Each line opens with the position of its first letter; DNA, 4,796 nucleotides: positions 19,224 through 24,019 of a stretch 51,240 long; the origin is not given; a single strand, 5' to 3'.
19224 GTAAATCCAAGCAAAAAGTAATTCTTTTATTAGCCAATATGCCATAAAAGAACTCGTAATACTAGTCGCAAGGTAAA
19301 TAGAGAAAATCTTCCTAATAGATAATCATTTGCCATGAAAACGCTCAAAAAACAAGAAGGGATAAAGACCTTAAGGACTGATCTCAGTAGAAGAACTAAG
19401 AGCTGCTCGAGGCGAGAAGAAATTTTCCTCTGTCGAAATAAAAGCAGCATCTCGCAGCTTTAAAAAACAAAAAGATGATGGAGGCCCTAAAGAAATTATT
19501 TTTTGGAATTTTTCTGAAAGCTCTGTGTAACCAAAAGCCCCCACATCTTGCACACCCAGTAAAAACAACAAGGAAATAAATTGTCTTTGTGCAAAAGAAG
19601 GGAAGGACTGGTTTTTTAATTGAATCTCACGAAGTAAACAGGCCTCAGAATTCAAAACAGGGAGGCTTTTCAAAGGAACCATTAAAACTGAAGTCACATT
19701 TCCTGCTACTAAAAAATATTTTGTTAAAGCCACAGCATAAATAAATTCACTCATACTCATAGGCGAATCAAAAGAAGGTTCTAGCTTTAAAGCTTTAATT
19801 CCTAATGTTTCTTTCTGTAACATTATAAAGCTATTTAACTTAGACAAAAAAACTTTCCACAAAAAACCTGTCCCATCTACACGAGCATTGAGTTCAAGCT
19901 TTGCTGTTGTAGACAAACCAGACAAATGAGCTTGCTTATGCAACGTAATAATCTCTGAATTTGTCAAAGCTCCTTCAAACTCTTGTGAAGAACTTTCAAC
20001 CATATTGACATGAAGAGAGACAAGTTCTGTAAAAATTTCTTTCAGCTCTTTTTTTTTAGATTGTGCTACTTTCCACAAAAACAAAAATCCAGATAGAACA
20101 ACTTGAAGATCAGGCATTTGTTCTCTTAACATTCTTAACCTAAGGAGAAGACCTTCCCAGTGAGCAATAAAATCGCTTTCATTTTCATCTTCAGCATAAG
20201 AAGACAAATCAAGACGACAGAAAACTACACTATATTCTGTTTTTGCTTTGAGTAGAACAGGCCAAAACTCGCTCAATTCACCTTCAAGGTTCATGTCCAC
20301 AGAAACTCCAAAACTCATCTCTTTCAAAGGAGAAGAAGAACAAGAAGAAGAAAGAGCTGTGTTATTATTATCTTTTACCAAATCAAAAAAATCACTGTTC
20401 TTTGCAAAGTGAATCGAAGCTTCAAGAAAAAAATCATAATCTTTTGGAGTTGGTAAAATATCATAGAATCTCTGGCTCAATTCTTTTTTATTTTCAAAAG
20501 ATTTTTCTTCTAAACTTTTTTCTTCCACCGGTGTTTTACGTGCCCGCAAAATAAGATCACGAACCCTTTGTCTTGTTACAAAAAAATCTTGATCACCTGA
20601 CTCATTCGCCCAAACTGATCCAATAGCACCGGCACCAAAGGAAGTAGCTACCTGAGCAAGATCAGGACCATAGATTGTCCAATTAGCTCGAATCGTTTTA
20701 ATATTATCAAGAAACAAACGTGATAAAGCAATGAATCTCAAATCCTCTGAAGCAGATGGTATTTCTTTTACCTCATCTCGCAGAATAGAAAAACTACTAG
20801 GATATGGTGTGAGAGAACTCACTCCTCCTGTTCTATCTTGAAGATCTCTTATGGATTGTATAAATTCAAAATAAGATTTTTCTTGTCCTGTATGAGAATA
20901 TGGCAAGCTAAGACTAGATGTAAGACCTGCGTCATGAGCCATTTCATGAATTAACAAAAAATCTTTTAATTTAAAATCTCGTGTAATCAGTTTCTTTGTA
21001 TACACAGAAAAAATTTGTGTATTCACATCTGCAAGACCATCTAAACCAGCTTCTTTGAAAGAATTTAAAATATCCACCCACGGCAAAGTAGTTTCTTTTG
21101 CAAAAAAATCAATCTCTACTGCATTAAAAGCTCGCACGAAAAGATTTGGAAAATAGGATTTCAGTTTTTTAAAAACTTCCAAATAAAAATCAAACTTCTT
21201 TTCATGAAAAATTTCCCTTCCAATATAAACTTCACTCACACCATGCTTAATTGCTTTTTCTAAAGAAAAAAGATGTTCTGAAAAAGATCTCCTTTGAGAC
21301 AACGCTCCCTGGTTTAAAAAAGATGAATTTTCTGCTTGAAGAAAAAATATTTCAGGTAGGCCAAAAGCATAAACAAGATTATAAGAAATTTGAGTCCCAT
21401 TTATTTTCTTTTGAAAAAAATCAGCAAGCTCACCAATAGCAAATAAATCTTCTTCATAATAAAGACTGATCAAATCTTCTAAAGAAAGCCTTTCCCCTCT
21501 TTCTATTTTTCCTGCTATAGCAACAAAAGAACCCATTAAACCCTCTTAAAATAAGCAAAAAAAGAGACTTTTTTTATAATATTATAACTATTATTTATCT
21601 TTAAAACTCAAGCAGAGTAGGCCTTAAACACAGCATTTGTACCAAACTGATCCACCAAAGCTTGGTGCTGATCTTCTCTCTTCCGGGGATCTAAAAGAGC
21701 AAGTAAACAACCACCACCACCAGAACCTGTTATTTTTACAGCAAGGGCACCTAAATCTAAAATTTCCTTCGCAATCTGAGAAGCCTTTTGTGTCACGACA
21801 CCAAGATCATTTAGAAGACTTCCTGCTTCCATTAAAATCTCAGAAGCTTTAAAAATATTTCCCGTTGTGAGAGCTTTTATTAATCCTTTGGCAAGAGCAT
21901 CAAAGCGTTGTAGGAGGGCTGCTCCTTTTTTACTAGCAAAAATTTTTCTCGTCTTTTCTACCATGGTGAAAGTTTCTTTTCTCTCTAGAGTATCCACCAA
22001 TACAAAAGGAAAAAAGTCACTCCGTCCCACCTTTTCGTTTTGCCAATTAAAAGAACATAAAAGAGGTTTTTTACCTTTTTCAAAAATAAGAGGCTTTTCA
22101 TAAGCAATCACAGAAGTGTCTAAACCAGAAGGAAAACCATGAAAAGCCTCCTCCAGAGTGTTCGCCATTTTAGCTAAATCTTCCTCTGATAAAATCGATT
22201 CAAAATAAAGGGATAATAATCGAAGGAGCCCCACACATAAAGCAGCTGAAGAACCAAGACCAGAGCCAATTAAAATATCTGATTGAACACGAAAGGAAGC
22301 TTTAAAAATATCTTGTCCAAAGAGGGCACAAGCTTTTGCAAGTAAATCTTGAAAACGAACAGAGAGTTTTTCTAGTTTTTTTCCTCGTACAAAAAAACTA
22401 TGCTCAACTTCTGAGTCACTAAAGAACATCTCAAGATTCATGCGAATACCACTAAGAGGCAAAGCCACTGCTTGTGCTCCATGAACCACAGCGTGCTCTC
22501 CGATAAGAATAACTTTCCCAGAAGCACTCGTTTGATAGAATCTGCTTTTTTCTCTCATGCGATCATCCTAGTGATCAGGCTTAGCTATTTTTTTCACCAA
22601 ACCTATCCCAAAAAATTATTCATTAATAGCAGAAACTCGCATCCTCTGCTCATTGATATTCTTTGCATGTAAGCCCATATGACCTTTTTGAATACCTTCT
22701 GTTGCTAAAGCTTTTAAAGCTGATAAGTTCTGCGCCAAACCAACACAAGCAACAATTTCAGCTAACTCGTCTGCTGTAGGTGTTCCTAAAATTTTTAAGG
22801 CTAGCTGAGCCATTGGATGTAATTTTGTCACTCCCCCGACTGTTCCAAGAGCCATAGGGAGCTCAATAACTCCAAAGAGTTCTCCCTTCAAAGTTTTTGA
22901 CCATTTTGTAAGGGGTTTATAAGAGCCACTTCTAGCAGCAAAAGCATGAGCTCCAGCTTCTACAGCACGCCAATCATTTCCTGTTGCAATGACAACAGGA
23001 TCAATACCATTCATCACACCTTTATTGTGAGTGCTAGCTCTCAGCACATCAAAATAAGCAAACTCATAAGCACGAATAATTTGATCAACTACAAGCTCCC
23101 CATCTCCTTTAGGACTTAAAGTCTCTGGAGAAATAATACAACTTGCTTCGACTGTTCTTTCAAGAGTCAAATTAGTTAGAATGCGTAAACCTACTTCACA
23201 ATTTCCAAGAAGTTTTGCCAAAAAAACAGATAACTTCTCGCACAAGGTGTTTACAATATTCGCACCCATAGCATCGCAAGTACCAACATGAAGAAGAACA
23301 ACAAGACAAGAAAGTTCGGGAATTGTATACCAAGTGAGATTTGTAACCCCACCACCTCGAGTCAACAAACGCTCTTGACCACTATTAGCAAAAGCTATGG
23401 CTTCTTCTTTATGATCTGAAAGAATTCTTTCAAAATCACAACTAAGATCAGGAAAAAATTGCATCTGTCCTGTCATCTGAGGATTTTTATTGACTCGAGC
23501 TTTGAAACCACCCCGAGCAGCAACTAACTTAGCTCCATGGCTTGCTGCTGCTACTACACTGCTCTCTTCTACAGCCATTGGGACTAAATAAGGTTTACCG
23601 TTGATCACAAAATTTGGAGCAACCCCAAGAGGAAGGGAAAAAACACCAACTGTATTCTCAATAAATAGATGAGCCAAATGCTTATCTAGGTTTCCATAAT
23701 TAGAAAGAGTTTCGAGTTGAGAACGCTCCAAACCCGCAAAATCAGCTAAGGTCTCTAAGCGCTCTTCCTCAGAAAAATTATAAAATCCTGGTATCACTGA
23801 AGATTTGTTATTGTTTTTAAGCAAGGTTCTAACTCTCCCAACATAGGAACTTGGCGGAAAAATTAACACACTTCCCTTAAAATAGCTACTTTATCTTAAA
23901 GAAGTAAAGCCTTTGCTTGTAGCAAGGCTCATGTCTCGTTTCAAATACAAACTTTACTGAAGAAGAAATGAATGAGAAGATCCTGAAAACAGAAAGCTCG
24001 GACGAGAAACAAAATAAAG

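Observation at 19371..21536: Cysteine-free, internally duplicated MqnC/MqnE/CofH-like 'radical-SAM' protein as third gene after HMG-CoA reductase and mevalonate kinase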

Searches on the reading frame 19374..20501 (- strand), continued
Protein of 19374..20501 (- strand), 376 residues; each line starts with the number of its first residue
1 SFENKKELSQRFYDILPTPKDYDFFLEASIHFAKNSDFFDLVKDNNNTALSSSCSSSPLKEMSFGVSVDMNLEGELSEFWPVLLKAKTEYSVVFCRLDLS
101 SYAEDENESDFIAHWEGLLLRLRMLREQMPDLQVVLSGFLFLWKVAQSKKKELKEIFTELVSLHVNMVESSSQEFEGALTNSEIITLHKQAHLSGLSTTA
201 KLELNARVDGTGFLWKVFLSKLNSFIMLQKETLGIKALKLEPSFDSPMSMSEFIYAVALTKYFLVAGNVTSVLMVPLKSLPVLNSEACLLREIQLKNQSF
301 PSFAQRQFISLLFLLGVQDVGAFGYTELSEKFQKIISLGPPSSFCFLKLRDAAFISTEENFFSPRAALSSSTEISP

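Call 80: search_protein_families(library=pfam, alignment_id=A4, max_evalue=0.1)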
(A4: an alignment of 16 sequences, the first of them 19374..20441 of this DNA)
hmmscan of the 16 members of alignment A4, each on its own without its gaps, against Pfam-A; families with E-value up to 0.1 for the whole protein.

A. member 1, window:19374-20441:- (356 aa): 0 families

B. families by the number of members that match (of 16 scanned): 4 families
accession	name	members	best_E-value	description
PF19288.4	CofH_C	8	2.7e-05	CofH/MqnC C-terminal region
PF14531.12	Kinase-like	1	0.013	Kinase-like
PF13472.12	Lipase_GDSL_2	1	0.045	GDSL-like Lipase/Acylhydrolase family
PF06968.18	BATS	1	0.062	Biotin and Thiamin Synthesis associated domain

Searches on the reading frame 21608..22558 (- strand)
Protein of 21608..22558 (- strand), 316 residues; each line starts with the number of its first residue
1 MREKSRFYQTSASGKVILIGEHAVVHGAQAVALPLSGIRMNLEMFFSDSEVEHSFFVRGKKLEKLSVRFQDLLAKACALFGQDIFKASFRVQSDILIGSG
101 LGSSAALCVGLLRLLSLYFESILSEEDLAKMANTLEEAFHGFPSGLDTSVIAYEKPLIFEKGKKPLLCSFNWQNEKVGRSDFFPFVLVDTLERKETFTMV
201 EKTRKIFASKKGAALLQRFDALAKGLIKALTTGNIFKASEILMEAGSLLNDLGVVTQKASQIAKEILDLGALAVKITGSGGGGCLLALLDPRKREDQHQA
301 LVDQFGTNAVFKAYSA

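Call 3: search_protein_families(library=pfam, proteins=[window:21608-22558:-], max_evalue=1)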
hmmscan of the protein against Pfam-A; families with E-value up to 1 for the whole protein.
window:21608-22558:- (316 aa): 3 families
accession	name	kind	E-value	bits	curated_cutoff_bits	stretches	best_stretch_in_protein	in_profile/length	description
PF00288.32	GHMP_kinases_N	-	7.7e-15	55.3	22.3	1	76-153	6-85/87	GHMP kinases N terminal domain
PF08544.19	GHMP_kinases_C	-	2.8e-08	34.5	21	1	238-300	13-78/85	GHMP kinases C terminal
PF22700.2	MVD-like_N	-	0.0026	17.8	27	1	31-132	26-128/157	Diphosphomevalonate decarboxylase-like N-terminal domain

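Call 4: search_protein_families(library=ncbifam, proteins=[window:21608-22558:-], max_evalue=1)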
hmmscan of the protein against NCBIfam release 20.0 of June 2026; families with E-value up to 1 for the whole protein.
window:21608-22558:- (316 aa): 22 families
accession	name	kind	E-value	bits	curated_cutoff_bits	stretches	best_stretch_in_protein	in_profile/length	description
TIGR00549.1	mevalon_kin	equivalog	3.2e-56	190.9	163.05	1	12-288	1-276/276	mevalonate kinase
NF003036.0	PRK03926.1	equivalog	3.2e-32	111.8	403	1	10-311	4-289/302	mevalonate kinase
NF003006.0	PRK03817.1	equivalog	1.4e-16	60.4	443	2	10-149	4-151/352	galactokinase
NF001816.0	PRK00555.1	equivalog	6.7e-14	51.6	509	2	226-300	260-335/363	galactokinase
TIGR00131.1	gal_kin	equivalog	5.3e-10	38.8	226.65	2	90-147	114-172/388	galactokinase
TIGR00191.1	thrB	equivalog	1e-09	37.7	168.25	1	49-137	37-131/304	homoserine kinase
NF003472.0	PRK05101.1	equivalog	1.4e-08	34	499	2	227-310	279-365/382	galactokinase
NF049969.1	GlMnHpPKinHddA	equivalog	1.5e-08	34.4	600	1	88-310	99-325/338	D-glycero-D-manno-heptose 7-phosphate kinase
NF040957.1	Arch_PMK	equivalog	4.7e-07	29.6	500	1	10-289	2-287/316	phosphomevalonate kinase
NF003705.0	PRK05322.1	equivalog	6e-07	28.5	385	2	90-146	116-172/388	galactokinase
NF002288.1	PRK01212.1-4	equivalog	1.3e-06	27.7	194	1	86-139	76-129/303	homoserine kinase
TIGR01220.1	Pmev_kin_Gr_pos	equivalog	1.2e-05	24.6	165.7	2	223-296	258-334/358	phosphomevalonate kinase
TIGR01920.1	Shik_kin_archae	equivalog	3.5e-05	23.3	126.85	1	39-113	24-96/266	shikimate kinase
NF040656.1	GHMP_GYDIA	hypoth_equivalog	0.00037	19.8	225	1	11-36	3-28/299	GYDIA family GHMP kinase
NF011202.0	PRK14608.1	equivalog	0.005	16.1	204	1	52-135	55-142/294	4-(cytidine 5'-diphospho)-2-C-methyl-D-erythritol kinase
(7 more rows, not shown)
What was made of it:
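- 21608..22558 (-): mvk, mevalonate kinase. TIGR00549 E 3.2e-56, above its cut-off (call 4).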

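Call 28: find_homologous_proteins(query=window:21608-22558:-, max_evalue=1e-10)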
Query window:21608-22558:- (316 aa): 756 proteins with E <= 1e-10 among 6187 candidates; the best 120 are listed.
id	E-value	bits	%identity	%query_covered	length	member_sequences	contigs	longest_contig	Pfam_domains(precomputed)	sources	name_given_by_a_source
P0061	3.3e-199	678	100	100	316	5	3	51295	PF00288.33,PF08544.19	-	-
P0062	4.1e-159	547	82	100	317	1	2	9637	PF00288.33,PF08544.19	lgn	-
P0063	7.5e-129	447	69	97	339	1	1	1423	PF00288.33,PF08544.19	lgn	-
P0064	9.8e-81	289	48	98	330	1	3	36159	PF00288.33,PF08544.19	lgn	-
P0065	7.0e-72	260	47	95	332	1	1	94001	PF00288.33,PF08544.19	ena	-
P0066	7.6e-71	257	42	98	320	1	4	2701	PF00288.33,PF08544.19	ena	-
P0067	1.8e-63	233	44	97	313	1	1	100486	PF00288.33,PF08544.19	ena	-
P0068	1.2e-58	217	43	95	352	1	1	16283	PF00288.33,PF08544.19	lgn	-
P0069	1.8e-55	206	41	96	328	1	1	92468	PF00288.33,PF08544.19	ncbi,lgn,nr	ncbi:MAG: mevalonate kinase [Chitinophagaceae bacterium]|nr:mevalonate kinase [Oligoflexus sp.]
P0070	1.5e-52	197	37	97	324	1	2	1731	PF00288.33,PF08544.19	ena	-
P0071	2.4e-52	196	38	97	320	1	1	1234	PF00288.33,PF08544.19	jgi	jgi:mevalonate kinase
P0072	5.1e-52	195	37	96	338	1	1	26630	PF00288.33,PF08544.19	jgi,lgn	jgi:mevalonate kinase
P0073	6.3e-52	195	38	97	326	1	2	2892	PF00288.33,PF08544.19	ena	-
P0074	8.6e-52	194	40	95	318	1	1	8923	PF00288.33,PF08544.19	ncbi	-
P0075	1.2e-51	194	39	96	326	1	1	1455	PF00288.33,PF08544.19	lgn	-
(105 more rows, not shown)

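Call 29: find_encoding_contigs(protein=P0064, flank=8000, max_places=2)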
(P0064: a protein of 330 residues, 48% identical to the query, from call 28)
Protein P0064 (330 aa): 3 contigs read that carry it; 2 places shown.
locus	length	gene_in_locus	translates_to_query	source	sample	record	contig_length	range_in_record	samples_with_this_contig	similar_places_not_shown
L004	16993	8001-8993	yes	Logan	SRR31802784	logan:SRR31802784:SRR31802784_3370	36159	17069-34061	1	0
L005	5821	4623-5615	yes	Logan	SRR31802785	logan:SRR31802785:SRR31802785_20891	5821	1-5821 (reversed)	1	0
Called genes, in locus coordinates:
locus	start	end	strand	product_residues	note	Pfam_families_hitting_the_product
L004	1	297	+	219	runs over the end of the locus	-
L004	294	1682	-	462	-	PF01134:GIDA (faint), PF03486:HI0933_like (faint), PF07992:Pyr_redox_2, PF12831:FAD_oxidored (weak), PF13738:Pyr_redox_3, PF00070:Pyr_redox, PF02852:Pyr_redox_dim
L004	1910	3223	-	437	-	-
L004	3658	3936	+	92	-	PF00216:Bac_DNA_binding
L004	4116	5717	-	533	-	PF01946:Thi4 (weak), PF00890:FAD_binding_2, PF01134:GIDA (faint), PF01266:DAO (weak), PF03486:HI0933_like (faint), PF07992:Pyr_redox_2 (weak), PF13450:NAD_binding_8, PF01593:Amino_oxidase, +1 more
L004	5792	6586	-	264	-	PF00005:ABC_tran, PF13304:AAA_21 (faint)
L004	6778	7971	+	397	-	PF00368:HMG-CoA_red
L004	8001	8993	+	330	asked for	PF00288:GHMP_kinases_N, PF08544:GHMP_kinases_C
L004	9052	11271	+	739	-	PF04055:Radical_SAM, PF19288:CofH_C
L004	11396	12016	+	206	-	PF09335:VTT_dom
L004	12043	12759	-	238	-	PF00929:RNase_T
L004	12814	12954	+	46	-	-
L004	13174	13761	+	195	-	PF03588:Leu_Phe_trans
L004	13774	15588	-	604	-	-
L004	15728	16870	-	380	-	-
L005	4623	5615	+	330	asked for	PF00288:GHMP_kinases_N, PF08544:GHMP_kinases_C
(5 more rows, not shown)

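Call 30: find_encoding_contigs(protein=P0065, flank=8000, max_places=2)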
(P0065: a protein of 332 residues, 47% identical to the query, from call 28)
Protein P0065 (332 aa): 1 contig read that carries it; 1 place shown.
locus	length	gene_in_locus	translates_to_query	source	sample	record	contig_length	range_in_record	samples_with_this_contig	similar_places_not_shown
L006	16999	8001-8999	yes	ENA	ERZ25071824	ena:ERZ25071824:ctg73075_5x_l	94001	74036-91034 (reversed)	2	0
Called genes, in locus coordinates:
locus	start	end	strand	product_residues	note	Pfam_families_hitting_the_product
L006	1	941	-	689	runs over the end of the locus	PF02897:Peptidase_S9_N, PF00326:Peptidase_S9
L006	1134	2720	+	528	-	PF01406:tRNA-synt_1e (faint), PF01921:tRNA-synt_1f, PF09334:tRNA-synt_1g (faint)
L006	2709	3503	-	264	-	PF00657:Lipase_GDSL, PF13472:Lipase_GDSL_2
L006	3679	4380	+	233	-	-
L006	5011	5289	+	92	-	PF00216:Bac_DNA_binding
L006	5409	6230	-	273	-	PF00005:ABC_tran, PF13304:AAA_21 (faint)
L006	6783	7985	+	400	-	PF00368:HMG-CoA_red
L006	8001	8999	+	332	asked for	PF00288:GHMP_kinases_N, PF08544:GHMP_kinases_C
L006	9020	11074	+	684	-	PF19288:CofH_C (weak)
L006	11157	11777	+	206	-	PF09335:VTT_dom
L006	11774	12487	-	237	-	PF00929:RNase_T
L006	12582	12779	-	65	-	-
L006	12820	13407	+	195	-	PF03588:Leu_Phe_trans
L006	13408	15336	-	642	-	-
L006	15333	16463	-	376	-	-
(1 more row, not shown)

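Call 31: find_encoding_contigs(protein=P0069, flank=8000, max_places=2)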
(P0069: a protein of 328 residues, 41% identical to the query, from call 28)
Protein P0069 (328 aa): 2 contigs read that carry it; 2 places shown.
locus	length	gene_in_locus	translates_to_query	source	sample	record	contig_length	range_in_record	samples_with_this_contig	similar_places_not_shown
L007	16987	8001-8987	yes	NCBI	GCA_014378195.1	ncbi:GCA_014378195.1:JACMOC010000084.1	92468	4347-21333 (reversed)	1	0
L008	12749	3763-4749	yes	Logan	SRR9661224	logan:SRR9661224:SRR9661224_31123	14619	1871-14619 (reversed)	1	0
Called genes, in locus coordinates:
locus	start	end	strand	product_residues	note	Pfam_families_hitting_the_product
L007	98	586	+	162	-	-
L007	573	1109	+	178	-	-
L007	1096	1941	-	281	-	PF01370:Epimerase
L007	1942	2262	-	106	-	-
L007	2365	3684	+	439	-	PF01070:FMN_dh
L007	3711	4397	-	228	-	-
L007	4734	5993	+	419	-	PF00368:HMG-CoA_red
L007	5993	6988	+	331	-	PF00288:GHMP_kinases_N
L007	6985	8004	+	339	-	PF22700:MVD-like_N, PF00288:GHMP_kinases_N (faint), PF18376:MDD_C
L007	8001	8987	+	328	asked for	PF00288:GHMP_kinases_N, PF08544:GHMP_kinases_C (weak)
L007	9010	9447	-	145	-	-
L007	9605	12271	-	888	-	PF00089:Trypsin, PF13365:Trypsin_2, PF12799:LRR_4 (faint), PF23952:LRR_EndoS (faint)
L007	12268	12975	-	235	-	-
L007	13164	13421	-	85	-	PF12643:MazG-like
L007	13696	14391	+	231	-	PF00849:PseudoU_synth_2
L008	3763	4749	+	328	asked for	PF00288:GHMP_kinases_N, PF08544:GHMP_kinases_C (weak)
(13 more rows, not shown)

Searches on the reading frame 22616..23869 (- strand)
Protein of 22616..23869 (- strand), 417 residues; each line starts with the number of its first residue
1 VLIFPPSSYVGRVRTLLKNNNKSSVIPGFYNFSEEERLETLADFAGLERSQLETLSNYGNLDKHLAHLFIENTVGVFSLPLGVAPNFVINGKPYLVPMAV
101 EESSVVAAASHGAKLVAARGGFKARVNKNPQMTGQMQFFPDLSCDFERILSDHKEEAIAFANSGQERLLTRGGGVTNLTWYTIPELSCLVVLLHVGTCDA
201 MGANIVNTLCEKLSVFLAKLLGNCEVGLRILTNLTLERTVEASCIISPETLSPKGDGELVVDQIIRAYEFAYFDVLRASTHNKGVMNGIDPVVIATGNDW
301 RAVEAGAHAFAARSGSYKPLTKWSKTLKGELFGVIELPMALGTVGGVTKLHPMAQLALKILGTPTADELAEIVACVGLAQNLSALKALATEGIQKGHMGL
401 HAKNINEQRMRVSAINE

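Call 3: search_protein_families(library=pfam, proteins=[window:22616-23869:-], max_evalue=1)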
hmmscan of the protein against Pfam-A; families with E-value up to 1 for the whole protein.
window:22616-23869:- (417 aa): 1 family
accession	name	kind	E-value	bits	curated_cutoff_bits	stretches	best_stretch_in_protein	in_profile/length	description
PF00368.23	HMG-CoA_red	-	1.1e-104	350.8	27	1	35-402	3-368/368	Hydroxymethylglutaryl-coenzyme A reductase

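Call 4: search_protein_families(library=ncbifam, proteins=[window:22616-23869:-], max_evalue=1)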
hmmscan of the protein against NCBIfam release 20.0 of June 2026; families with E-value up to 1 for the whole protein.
window:22616-23869:- (417 aa): 3 families
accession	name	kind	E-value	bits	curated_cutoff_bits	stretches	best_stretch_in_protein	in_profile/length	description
TIGR00532.1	HMG_CoA_R_NAD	equivalog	1.7e-111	373.2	259.95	1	20-402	18-395/395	hydroxymethylglutaryl-CoA reductase, degradative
TIGR00533.1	HMG_CoA_R_NADP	equivalog_domain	1.2e-20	73.9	441.8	2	51-217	44-210/402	hydroxymethylglutaryl-CoA reductase (NADPH)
TIGR00920.1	2A060605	subfamily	9.2e-14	50.5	778.35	2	66-141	521-596/887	hydroxymethylglutaryl-CoA reductase (NADPH)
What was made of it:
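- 22616..23869 (-): hmgR, class II HMG-CoA reductase. PF00368 E 1.1e-104 (calls 3, 4).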
